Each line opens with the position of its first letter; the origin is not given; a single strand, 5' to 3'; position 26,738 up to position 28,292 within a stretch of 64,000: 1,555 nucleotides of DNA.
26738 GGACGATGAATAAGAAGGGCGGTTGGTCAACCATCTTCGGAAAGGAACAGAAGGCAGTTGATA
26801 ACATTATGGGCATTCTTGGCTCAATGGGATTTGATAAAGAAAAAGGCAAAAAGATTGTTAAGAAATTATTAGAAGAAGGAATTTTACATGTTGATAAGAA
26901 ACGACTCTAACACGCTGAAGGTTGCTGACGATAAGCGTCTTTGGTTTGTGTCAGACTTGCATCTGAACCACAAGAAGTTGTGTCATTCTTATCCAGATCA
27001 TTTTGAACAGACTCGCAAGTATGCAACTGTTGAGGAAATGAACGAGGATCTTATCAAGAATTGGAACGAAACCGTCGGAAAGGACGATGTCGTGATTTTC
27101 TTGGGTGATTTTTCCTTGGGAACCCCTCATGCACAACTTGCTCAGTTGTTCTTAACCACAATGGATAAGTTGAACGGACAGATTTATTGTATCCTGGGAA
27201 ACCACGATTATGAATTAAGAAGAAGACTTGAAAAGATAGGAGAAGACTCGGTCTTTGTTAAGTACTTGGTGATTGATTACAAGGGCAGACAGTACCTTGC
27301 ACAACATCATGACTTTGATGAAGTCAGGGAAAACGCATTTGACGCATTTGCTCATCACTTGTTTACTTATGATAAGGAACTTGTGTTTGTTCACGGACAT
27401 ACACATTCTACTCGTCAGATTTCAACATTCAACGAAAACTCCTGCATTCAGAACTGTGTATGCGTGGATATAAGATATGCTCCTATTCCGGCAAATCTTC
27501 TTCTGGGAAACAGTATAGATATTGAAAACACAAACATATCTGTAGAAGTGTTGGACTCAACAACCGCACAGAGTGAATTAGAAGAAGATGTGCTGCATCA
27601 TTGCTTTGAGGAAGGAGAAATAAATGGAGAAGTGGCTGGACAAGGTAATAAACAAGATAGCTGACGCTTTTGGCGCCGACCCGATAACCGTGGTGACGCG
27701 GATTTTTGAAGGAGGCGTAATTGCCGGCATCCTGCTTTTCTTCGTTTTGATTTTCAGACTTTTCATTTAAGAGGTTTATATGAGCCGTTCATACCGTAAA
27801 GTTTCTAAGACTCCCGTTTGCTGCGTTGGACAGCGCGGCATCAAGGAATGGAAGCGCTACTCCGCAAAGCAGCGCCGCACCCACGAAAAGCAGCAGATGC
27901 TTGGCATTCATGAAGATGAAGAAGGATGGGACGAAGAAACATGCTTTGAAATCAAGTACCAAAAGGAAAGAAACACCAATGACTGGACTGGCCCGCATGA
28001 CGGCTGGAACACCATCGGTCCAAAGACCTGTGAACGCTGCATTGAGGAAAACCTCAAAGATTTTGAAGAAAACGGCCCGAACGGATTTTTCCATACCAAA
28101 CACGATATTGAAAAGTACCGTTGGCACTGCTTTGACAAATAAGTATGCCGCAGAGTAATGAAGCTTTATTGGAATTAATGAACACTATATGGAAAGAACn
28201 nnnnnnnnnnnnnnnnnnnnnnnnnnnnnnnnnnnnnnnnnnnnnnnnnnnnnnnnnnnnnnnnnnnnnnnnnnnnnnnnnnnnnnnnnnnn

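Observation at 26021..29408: Split bacterial-type RNA repair cassette (kinase, metallophosphatase, Rnl1) interrupted by an HNH gene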

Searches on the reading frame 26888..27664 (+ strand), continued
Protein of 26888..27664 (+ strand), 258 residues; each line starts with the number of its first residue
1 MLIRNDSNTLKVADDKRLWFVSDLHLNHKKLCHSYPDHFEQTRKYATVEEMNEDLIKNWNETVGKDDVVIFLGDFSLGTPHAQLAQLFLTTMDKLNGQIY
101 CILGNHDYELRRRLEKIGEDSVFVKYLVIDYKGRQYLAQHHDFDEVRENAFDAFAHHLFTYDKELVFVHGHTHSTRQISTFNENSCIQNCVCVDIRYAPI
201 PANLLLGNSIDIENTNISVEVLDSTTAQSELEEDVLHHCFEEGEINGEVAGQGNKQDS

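Call 38: search_solved_structures(query=A2, max_evalue=1, show_alignments=2)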
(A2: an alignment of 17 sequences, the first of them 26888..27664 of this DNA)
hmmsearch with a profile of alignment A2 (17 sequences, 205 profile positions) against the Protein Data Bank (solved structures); distinct sequences matched with E-value up to 1: 24.
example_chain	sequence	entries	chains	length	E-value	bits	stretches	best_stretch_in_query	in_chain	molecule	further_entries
1xm7_A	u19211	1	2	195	4.9e-26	94.7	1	11-190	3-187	hypothetical protein aq_1665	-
2dxl_A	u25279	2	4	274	1e-05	28.3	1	33-104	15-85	Phosphohydrolase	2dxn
2zo9_B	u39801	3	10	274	1.1e-05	28.2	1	33-104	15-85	Phosphohydrolase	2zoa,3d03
2ahd_A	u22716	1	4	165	0.00045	22.9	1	62-159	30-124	Phosphodiesterase MJ0936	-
1s3l_A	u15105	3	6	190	0.00062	22.5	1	62-159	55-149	Hypothetical protein MJ0936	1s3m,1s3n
3rl4_A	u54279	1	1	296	0.0055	19.4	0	60-114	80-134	Metallophosphoesterase MPPED2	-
1su1_A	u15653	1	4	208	0.0062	19.2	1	66-157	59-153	Hypothetical protein yfcE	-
4j6o_A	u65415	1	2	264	0.0086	18.8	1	62-109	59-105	Metallophosphoesterase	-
2hyp_A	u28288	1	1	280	0.045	16.4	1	48-107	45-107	Hypothetical protein RV0805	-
6nvo_A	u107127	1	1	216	0.06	16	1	62-108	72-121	Nuclease MPE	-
6nvp_A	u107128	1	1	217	0.061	16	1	62-108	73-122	Nuclease MPE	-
5sup_A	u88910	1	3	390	0.07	15.8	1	142-189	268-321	ATP-dependent RNA helicase SUB2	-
7apx_F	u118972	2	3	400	0.073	15.7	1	142-189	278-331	ATP-dependent RNA helicase SUB2 | EM14S01-3B_G0007820.mRNA.1.CDS.1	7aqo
8qjz_A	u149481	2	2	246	0.082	15.6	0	138-162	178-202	UDP-2,3-diacylglucosamine hydrolase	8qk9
5suq_A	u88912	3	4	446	0.087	15.5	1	142-189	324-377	ATP-dependent RNA helicase SUB2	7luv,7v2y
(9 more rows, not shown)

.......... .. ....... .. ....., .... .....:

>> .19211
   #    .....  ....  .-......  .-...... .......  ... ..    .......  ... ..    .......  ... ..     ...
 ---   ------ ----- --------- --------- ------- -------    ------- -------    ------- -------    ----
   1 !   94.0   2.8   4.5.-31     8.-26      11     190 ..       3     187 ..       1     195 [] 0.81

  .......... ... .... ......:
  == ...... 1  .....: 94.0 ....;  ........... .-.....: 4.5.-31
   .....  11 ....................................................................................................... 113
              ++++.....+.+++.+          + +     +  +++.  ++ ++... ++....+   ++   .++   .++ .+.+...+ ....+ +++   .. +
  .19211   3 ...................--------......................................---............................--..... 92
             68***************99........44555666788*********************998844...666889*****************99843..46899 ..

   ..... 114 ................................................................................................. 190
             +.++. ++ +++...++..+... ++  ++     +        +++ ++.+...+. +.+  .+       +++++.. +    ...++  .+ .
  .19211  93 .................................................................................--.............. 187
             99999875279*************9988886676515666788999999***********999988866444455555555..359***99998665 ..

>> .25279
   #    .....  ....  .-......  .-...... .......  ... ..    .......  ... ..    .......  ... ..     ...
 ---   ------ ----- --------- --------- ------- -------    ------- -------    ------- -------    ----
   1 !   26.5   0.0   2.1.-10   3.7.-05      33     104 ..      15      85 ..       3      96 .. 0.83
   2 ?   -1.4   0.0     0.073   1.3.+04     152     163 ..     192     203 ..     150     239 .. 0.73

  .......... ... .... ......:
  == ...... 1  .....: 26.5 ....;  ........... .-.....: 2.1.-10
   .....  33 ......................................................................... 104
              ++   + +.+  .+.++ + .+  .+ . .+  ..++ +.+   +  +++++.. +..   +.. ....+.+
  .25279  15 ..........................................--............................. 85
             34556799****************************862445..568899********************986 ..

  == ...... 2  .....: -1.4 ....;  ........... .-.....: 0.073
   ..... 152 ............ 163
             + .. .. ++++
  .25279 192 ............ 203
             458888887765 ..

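Call 63: predict_structure(alignment_id=A4)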
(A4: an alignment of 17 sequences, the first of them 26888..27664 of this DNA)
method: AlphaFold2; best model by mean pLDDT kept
length: 258 residues; sequences in the alignment: 17
mean_pLDDT: 77.8   pTM: 0.77
mean pLDDT of the five models: 77.8, 76.7, 75.6, 75.4, 74.5
residues with pLDDT >= 90: 116; 70-90: 72; 50-70: 24; < 50: 46
segments of 3 or more residues with pLDDT < 50: 213-258
pLDDT, mean of each block of 10 residues (from residue 1): 93 97 84 59 75 91 97 77 84 96 90 92 95 95 88 88 90 81 88 86 85 42 33 38 33 35
secondary structure, 60 per line:
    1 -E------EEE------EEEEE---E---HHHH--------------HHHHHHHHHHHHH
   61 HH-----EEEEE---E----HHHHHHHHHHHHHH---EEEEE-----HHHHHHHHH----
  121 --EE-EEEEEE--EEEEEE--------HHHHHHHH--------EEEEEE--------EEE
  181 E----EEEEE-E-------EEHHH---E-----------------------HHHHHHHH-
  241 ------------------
elements in order: E9-11 E18-22 H30-33 H48-62 E68-72 H81-94 E98-102 H108-116 E126-131 E134-139 H148-155 E164-169 E178-181 E186-190 H232-239

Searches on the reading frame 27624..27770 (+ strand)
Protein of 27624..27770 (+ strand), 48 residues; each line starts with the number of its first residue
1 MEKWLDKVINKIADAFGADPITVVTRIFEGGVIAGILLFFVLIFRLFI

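Call 3: search_protein_families(library=pfam, proteins=[window:27624-27770:+], max_evalue=0.1)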
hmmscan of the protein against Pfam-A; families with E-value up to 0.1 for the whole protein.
window:27624-27770:+ (48 aa): 0 families

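Call 4: search_protein_families(library=phrogs, proteins=[window:27624-27770:+], max_evalue=0.01)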
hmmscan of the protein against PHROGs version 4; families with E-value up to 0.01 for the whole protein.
window:27624-27770:+ (48 aa): 0 families

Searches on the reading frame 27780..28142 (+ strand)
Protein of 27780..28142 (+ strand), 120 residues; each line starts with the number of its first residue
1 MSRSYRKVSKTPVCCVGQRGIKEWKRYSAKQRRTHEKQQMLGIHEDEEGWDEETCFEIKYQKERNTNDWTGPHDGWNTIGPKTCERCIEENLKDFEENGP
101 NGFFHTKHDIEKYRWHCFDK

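Call 3: search_protein_families(library=pfam, proteins=[window:27780-28142:+], max_evalue=0.1)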
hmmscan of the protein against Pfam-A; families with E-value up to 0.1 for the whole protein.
window:27780-28142:+ (120 aa): 2 families
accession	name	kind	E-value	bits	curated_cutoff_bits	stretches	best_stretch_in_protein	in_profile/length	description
PF12457.13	TIP_N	-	0.066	13.9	22.2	0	28-72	22-66/105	Tuftelin interacting protein N terminal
PF15887.11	Peptidase_Mx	-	0.087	12.7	27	0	22-116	3-100/236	Putative zinc-binding metallo-peptidase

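Call 4: search_protein_families(library=phrogs, proteins=[window:27780-28142:+], max_evalue=0.01)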
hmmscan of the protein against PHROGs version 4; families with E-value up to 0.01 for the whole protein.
window:27780-28142:+ (120 aa): 0 families

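Call 20: search_protein_families(library=ncbifam, proteins=[window:27780-28142:+], max_evalue=0.01)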
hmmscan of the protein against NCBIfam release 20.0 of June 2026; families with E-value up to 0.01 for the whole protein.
window:27780-28142:+ (120 aa): 0 families
